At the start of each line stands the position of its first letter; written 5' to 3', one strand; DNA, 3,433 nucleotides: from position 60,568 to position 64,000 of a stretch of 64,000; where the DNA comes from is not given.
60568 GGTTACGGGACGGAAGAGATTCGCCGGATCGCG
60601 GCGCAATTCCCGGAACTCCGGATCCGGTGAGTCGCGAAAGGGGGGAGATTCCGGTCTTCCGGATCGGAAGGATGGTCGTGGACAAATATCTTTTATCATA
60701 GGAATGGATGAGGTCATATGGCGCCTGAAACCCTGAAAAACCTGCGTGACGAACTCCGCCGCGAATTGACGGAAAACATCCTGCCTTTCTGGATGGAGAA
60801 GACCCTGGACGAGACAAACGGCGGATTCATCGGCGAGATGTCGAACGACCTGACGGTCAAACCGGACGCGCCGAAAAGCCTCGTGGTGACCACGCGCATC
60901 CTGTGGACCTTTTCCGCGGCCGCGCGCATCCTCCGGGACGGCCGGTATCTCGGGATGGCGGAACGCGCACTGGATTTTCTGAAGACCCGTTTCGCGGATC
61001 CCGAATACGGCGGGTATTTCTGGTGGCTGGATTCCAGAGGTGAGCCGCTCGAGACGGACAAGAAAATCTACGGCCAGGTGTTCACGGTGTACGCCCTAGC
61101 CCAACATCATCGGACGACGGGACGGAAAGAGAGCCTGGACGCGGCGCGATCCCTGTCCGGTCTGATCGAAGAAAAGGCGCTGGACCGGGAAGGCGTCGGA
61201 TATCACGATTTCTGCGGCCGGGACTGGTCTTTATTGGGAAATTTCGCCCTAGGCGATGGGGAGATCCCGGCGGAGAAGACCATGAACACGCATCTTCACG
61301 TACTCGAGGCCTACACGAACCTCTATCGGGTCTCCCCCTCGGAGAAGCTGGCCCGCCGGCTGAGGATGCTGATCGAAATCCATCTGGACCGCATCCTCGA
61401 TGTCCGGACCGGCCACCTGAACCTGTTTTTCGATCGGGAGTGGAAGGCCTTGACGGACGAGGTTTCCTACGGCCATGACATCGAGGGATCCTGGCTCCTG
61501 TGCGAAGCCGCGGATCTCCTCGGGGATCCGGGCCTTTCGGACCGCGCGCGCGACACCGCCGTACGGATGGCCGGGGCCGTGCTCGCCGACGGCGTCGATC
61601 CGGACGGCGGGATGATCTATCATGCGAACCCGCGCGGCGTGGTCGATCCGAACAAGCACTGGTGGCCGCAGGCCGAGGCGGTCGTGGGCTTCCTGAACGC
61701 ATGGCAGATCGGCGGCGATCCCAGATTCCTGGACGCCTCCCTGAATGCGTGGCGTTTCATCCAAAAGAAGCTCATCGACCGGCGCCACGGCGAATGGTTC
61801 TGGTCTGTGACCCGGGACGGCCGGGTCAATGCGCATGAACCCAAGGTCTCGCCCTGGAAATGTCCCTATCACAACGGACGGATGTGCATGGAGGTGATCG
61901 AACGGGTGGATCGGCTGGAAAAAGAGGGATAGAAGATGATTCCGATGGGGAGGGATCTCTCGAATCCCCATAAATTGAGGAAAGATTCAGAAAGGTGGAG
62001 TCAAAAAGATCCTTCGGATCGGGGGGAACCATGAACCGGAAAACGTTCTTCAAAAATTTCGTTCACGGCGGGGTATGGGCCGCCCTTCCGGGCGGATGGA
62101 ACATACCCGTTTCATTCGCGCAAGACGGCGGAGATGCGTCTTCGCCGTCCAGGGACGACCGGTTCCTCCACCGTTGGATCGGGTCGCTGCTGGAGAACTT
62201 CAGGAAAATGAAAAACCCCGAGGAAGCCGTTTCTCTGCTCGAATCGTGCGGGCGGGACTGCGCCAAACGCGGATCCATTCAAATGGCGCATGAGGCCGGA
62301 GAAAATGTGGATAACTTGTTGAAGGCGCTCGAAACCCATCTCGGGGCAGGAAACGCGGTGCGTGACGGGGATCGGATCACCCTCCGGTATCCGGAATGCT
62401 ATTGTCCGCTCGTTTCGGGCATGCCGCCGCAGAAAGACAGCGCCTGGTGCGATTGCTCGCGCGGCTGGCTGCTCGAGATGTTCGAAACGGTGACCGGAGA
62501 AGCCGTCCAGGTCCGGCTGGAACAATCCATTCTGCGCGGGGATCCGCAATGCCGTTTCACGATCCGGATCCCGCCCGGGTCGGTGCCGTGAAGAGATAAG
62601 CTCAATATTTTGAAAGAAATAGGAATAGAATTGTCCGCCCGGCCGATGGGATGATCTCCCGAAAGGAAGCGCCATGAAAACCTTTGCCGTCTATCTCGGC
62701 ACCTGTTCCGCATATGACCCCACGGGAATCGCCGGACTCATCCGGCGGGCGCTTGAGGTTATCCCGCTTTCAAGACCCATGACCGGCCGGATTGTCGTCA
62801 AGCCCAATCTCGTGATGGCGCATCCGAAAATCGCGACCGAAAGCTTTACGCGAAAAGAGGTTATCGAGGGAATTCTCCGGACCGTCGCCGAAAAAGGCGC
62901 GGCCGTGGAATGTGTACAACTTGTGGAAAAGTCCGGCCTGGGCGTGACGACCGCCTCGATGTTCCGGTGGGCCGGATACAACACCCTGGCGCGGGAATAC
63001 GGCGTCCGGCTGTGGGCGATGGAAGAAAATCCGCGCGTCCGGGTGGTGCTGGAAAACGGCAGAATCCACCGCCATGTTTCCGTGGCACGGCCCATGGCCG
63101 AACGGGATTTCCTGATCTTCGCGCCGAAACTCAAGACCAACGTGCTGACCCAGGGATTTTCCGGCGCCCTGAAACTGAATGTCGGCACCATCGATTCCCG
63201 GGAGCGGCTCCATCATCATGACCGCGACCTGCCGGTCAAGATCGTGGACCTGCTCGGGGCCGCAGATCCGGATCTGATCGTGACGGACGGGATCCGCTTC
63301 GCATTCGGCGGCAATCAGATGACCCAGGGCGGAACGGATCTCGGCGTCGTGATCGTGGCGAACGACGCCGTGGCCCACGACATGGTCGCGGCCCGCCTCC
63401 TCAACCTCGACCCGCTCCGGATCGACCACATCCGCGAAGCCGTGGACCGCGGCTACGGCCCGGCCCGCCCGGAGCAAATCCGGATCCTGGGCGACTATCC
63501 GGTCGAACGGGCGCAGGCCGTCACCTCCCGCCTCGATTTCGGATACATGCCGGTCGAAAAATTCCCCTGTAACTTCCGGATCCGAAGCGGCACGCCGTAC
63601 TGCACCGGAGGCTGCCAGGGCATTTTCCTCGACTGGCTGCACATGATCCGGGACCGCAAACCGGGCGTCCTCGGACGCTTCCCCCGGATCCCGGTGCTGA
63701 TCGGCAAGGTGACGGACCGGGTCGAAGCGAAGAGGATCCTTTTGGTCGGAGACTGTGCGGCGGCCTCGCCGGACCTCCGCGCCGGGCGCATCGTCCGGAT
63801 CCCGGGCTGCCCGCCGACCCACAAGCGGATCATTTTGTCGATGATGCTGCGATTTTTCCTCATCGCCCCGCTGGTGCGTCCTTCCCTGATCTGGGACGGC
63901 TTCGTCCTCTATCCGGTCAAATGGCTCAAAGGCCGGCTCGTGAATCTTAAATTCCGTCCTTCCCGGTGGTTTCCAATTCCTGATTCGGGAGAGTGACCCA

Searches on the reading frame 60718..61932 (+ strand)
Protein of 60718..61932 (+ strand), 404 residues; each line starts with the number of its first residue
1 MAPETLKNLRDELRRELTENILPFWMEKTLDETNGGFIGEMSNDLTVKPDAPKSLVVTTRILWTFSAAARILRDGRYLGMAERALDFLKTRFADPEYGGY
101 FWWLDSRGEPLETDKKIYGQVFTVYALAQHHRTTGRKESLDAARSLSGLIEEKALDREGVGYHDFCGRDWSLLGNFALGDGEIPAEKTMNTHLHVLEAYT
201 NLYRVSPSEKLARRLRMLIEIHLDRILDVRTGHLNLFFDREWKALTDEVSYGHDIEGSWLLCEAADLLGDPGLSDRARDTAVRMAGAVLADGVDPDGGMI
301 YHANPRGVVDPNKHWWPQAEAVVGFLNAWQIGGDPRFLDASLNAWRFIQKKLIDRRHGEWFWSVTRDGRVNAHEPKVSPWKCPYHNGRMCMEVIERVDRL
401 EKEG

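Call 59: search_protein_families(library=pfam, proteins=[window:60718-61932:+], max_evalue=0.000001)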
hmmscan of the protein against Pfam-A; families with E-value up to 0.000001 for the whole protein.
window:60718-61932:+ (404 aa): 1 family
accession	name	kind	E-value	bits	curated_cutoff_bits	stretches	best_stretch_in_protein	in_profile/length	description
PF07221.17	GlcNAc_2-epim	-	5.6e-42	144.7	23.4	1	36-375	1-335/347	N-acylglucosamine 2-epimerase (GlcNAc 2-epimerase)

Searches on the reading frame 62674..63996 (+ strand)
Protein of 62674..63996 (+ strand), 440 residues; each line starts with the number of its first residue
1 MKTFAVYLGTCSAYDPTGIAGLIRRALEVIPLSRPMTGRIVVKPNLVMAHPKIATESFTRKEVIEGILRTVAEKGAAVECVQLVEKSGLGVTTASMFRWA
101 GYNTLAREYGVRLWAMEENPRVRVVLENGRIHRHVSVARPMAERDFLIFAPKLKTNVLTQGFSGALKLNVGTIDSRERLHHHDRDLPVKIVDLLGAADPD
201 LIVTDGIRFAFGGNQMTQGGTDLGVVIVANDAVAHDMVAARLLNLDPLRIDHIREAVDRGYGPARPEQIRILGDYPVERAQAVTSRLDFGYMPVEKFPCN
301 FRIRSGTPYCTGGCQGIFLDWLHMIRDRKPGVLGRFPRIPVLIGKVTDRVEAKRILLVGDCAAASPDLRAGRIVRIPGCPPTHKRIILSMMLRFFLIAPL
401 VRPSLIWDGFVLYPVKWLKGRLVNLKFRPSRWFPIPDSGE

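Call 59: search_protein_families(library=pfam, proteins=[window:62674-63996:+], max_evalue=0.000001)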
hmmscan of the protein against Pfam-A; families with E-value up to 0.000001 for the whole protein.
window:62674-63996:+ (440 aa): 1 family
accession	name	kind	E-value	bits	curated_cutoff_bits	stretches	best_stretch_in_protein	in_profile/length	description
PF04015.17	DUF362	-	1.2e-32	114.1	24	1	40-241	1-200/200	Domain of unknown function (DUF362)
